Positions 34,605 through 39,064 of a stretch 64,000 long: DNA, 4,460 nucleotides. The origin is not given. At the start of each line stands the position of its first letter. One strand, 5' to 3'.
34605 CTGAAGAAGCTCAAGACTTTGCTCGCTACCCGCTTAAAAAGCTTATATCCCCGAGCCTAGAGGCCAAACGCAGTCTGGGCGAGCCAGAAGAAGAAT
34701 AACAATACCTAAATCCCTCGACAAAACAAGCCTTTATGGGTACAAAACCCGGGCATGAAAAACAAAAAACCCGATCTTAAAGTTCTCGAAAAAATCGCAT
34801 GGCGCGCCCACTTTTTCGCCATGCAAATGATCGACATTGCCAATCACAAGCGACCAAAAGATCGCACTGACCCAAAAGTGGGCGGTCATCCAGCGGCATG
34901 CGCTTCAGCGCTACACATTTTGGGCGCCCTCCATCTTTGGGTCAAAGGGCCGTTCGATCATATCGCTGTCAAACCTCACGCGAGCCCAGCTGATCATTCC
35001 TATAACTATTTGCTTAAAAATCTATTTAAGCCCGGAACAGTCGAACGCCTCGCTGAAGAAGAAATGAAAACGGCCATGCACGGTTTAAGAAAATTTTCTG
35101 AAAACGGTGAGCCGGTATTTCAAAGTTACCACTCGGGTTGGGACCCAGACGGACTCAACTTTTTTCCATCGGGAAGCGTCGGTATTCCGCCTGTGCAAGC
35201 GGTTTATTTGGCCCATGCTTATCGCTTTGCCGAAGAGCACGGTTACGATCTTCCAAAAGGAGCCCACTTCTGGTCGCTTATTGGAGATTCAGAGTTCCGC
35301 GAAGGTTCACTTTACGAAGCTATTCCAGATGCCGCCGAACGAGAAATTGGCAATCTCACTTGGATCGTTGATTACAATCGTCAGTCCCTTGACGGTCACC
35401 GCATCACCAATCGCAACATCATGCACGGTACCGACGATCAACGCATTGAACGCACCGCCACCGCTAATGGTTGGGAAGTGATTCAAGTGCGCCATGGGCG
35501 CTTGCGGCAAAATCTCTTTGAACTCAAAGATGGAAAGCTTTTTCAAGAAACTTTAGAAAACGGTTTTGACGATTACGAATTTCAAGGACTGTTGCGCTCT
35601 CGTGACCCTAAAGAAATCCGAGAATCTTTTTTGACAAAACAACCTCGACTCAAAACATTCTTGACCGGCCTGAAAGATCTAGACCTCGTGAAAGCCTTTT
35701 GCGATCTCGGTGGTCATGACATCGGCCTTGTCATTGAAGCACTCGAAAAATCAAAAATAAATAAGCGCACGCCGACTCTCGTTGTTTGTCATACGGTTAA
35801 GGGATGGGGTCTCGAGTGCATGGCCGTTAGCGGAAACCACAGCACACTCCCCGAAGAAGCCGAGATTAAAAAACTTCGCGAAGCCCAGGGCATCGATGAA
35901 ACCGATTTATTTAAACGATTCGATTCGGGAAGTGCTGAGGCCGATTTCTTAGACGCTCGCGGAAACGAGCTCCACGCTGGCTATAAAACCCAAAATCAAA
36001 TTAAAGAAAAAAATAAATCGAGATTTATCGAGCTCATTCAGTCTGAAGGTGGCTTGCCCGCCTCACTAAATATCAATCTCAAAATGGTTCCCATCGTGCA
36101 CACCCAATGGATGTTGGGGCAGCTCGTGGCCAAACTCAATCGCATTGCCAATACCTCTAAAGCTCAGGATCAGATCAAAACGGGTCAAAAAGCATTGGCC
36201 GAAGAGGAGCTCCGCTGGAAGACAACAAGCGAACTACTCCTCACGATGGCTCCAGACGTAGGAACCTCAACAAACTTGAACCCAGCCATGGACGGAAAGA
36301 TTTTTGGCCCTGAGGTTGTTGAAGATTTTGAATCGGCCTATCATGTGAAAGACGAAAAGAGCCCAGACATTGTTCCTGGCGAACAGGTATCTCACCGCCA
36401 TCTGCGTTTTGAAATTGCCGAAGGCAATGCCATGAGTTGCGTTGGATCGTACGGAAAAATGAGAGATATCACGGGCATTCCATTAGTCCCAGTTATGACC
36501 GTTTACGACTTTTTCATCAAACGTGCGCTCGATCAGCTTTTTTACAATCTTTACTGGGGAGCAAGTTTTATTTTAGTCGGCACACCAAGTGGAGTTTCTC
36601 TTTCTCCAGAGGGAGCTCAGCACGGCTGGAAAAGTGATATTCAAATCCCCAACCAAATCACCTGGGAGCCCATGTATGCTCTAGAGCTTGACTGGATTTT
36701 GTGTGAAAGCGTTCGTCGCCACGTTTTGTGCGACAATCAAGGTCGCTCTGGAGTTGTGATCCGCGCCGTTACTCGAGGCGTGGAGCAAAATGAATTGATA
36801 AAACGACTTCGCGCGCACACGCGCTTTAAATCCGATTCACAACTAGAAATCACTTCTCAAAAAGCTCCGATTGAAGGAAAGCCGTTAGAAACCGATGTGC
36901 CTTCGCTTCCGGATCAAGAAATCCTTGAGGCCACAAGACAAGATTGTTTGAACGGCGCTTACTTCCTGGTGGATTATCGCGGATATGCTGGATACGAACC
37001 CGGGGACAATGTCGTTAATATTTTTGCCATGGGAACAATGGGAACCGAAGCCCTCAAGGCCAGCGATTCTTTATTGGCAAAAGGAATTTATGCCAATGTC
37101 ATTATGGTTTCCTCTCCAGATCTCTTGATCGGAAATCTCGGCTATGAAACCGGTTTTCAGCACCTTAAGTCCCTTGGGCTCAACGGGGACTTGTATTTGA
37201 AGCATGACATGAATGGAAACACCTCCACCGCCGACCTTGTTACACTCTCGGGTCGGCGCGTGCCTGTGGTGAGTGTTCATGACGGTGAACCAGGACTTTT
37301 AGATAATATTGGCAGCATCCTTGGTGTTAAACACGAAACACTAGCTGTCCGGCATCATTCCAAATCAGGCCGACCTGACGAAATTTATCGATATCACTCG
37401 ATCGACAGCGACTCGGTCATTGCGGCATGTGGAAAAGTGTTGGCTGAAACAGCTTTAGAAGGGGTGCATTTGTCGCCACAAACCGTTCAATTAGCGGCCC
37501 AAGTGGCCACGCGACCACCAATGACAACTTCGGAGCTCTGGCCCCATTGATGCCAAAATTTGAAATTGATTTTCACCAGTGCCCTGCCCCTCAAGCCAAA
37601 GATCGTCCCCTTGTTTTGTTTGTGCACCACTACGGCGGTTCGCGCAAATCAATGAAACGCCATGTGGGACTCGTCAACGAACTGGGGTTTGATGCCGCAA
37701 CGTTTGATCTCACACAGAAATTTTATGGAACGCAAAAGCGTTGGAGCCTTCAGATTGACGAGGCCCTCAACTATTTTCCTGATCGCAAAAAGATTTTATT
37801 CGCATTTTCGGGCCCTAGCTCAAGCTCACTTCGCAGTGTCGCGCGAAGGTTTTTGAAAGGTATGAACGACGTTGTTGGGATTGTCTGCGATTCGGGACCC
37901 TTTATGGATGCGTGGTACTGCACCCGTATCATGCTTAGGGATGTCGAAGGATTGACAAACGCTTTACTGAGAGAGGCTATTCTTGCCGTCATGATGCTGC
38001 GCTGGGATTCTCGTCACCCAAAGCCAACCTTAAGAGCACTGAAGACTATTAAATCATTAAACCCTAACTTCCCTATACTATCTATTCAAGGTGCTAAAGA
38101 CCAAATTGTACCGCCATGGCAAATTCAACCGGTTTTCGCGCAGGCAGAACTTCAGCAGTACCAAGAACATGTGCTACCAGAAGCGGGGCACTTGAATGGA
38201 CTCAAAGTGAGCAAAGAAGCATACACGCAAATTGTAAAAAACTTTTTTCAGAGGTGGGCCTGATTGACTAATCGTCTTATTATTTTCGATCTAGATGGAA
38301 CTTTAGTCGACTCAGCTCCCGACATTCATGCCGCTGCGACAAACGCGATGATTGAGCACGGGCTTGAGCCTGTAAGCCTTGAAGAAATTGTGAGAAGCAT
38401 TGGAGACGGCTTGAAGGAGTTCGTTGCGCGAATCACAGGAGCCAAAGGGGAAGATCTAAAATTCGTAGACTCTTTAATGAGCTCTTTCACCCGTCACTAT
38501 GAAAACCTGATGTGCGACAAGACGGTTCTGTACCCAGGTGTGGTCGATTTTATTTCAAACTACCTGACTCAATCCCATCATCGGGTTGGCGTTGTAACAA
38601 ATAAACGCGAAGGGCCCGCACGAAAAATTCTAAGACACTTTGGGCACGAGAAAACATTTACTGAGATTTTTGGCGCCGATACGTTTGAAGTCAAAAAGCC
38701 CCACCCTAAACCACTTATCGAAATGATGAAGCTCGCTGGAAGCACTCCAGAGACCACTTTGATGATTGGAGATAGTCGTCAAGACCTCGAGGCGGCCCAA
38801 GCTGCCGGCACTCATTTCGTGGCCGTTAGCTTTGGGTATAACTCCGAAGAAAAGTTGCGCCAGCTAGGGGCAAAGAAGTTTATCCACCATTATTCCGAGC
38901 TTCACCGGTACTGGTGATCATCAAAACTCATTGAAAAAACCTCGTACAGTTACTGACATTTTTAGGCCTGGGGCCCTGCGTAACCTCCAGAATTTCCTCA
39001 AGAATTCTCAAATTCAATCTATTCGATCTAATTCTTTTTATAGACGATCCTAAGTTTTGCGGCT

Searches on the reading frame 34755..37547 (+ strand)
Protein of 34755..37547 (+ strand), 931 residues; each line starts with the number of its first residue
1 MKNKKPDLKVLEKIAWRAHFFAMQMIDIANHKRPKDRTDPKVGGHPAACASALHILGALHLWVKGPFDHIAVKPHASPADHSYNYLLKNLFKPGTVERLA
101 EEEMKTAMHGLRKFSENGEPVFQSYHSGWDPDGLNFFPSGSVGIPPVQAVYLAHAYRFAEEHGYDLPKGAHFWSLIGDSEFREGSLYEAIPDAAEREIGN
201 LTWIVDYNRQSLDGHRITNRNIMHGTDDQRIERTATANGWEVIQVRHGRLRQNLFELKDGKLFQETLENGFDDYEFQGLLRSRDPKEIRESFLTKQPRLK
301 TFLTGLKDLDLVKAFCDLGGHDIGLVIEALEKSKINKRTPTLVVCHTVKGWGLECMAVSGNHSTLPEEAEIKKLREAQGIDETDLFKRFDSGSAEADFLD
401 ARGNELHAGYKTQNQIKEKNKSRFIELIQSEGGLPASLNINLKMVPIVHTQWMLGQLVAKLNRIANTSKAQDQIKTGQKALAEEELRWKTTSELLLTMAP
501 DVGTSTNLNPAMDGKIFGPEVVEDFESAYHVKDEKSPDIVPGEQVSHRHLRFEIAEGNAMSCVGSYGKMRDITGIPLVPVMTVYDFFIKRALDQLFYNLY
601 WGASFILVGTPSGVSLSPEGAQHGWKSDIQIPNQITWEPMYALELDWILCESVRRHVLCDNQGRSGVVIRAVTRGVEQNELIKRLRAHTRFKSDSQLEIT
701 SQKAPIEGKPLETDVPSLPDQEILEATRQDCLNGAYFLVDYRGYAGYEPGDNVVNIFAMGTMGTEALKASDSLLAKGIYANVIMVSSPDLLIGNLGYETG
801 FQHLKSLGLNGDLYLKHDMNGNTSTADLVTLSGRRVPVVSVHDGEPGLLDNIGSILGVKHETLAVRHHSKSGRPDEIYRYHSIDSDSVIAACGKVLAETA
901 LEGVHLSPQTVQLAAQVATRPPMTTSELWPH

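Call 66: search_protein_families(library=pfam, proteins=[window:34755-37547:+], max_evalue=0.001)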
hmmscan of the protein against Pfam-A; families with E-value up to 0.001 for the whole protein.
window:34755-37547:+ (931 aa): 1 family
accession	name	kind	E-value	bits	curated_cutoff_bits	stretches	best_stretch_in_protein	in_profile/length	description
PF00456.26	Transketolase_N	-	5.7e-13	49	22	2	318-413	214-310/334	Transketolase, thiamine diphosphate binding domain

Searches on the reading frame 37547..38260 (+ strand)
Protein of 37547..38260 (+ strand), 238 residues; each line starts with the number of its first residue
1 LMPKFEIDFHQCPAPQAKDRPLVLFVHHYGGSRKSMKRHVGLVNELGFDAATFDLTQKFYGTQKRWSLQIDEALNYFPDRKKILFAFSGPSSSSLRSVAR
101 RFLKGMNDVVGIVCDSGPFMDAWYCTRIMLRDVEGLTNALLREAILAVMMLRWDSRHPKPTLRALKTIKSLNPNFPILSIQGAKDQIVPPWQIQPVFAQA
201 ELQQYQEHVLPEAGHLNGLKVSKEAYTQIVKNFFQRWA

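Call 66: search_protein_families(library=pfam, proteins=[window:37547-38260:+], max_evalue=0.001)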
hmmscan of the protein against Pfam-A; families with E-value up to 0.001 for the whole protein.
window:37547-38260:+ (238 aa): 1 family
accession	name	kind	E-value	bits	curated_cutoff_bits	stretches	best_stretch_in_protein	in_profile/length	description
PF00561.26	Abhydrolase_1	-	1.7e-05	25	25.8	1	149-217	182-240/245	alpha/beta hydrolase fold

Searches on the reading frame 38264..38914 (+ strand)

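Call 66: search_protein_families(library=pfam, proteins=[window:38264-38914:+], max_evalue=0.001)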
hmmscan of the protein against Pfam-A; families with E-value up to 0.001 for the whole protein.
window:38264-38914:+ (217 aa): 5 families
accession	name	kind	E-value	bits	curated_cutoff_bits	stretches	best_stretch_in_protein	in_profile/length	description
PF13419.12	HAD_2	-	1.9e-39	136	23.8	1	6-188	1-178/178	Haloacid dehalogenase-like hydrolase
PF00702.32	Hydrolase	-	7e-29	102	26.4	1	4-182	2-191/191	haloacid dehalogenase-like hydrolase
PF13242.12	Hydrolase_like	-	5.4e-11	42.7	22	1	144-202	3-62/75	HAD-hyrolase-like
PF12710.13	HAD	-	3.5e-10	41.1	27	1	6-178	1-188/189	haloacid dehalogenase-like hydrolase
PF08282.18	Hydrolase_3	-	0.00065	19.9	20.9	0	6-29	1-24/255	haloacid dehalogenase-like hydrolase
